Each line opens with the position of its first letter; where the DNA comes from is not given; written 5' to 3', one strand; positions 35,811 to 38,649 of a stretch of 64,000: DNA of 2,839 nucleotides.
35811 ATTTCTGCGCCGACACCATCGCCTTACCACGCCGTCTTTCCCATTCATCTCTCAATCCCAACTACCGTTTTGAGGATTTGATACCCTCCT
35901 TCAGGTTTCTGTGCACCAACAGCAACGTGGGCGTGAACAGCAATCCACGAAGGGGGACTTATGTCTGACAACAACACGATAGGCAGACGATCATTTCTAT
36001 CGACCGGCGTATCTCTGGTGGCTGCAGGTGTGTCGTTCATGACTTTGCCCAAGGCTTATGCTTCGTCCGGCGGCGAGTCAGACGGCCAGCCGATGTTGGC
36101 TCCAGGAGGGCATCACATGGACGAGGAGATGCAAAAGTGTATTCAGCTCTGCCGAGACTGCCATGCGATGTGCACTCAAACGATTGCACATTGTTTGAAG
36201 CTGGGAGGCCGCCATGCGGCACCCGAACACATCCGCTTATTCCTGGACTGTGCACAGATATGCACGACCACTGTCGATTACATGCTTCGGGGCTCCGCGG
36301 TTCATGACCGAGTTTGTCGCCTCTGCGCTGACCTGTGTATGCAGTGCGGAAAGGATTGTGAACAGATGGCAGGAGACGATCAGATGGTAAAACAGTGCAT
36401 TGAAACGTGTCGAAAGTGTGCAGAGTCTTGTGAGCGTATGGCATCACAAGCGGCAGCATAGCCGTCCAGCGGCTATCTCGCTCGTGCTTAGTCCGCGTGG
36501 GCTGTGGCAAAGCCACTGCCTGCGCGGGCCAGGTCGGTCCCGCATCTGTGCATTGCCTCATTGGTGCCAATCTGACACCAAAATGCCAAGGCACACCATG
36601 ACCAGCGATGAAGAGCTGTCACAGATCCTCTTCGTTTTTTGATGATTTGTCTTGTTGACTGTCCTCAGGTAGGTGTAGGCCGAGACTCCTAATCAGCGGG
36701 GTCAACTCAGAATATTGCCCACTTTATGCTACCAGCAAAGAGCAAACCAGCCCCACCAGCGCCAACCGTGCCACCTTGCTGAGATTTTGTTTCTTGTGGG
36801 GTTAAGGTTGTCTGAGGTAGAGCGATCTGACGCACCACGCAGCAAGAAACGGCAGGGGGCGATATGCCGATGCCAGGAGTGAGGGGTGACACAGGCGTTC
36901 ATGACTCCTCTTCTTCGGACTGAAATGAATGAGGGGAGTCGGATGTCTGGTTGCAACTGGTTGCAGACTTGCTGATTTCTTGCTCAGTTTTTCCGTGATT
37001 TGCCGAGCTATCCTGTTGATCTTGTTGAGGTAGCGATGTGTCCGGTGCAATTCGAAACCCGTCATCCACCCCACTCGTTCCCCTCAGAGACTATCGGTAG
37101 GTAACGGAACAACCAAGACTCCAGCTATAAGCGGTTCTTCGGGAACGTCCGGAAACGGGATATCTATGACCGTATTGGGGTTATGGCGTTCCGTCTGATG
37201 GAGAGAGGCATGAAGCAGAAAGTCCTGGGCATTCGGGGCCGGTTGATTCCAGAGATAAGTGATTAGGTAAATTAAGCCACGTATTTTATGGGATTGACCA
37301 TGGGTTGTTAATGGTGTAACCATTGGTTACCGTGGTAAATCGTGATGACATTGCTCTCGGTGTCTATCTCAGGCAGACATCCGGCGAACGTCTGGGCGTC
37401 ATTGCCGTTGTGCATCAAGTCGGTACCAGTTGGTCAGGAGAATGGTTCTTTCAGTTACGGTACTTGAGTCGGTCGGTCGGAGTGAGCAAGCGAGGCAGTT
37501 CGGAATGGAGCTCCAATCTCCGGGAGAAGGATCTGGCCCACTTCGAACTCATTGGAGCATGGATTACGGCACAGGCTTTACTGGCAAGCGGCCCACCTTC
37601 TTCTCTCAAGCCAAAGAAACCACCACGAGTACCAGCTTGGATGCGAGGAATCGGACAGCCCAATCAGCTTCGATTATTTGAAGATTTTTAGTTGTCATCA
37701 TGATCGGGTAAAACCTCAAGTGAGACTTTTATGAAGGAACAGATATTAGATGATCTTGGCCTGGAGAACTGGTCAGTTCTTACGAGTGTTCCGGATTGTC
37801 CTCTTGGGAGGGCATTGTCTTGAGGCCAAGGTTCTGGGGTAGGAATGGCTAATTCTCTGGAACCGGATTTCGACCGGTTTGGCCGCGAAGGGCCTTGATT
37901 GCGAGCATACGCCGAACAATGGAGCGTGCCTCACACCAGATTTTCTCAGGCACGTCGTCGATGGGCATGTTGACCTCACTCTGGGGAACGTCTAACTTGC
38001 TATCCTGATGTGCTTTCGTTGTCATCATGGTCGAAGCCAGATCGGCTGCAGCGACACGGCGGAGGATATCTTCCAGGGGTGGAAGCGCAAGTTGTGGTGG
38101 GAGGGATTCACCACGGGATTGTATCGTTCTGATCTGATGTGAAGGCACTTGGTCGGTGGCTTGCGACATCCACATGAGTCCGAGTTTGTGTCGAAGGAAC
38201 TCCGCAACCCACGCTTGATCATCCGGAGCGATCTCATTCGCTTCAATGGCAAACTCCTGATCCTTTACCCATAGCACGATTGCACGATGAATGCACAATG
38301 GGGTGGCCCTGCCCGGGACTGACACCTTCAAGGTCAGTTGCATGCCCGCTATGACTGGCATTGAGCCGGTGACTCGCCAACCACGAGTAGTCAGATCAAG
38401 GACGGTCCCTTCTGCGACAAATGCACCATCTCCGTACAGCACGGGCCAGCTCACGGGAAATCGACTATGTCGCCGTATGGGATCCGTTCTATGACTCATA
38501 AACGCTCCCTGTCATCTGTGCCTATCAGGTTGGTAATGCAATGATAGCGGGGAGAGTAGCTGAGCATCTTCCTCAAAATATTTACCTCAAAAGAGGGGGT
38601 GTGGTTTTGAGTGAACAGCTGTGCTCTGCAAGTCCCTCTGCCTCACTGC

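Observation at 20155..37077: Phage-satellite-like island that encodes a tape measure protein but no head or tail shell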

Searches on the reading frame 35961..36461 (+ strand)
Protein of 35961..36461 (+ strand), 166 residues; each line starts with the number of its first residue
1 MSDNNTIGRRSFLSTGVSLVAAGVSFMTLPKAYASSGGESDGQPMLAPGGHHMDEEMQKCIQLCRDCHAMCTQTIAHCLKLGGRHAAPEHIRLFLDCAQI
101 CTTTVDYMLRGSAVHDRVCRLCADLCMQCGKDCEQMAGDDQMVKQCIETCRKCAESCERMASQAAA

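Call 12: search_protein_families(library=phrogs, max_evalue=0.01, proteins=[window:35961-36461:+])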
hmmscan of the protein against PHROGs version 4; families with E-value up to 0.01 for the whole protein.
window:35961-36461:+ (166 aa): 0 families

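Call 74: search_protein_families(library=pfam, max_evalue=0.05, proteins=[window:35961-36461:+])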
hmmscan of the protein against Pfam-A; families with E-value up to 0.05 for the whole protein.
window:35961-36461:+ (166 aa): 1 family
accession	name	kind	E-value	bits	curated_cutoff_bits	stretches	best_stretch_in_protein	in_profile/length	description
PF03860.21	DUF326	-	7.1e-10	38.9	20.4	2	142-160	3-21/21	Domain of Unknown Function (DUF326)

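Call 77: search_protein_families(library=padloc, max_evalue=0.01, proteins=[window:35961-36461:+])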
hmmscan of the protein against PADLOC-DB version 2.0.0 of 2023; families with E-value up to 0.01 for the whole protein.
window:35961-36461:+ (166 aa): 0 families

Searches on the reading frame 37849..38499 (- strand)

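Call 74: search_protein_families(library=pfam, max_evalue=0.05, proteins=[window:37849-38499:-])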
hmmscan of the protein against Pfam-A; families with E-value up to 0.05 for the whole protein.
window:37849-38499:- (216 aa): 1 family
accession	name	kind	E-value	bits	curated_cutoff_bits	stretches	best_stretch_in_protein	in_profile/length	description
PF07238.19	PilZ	-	0.00079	20.2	22.5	1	8-102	2-100/102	PilZ domain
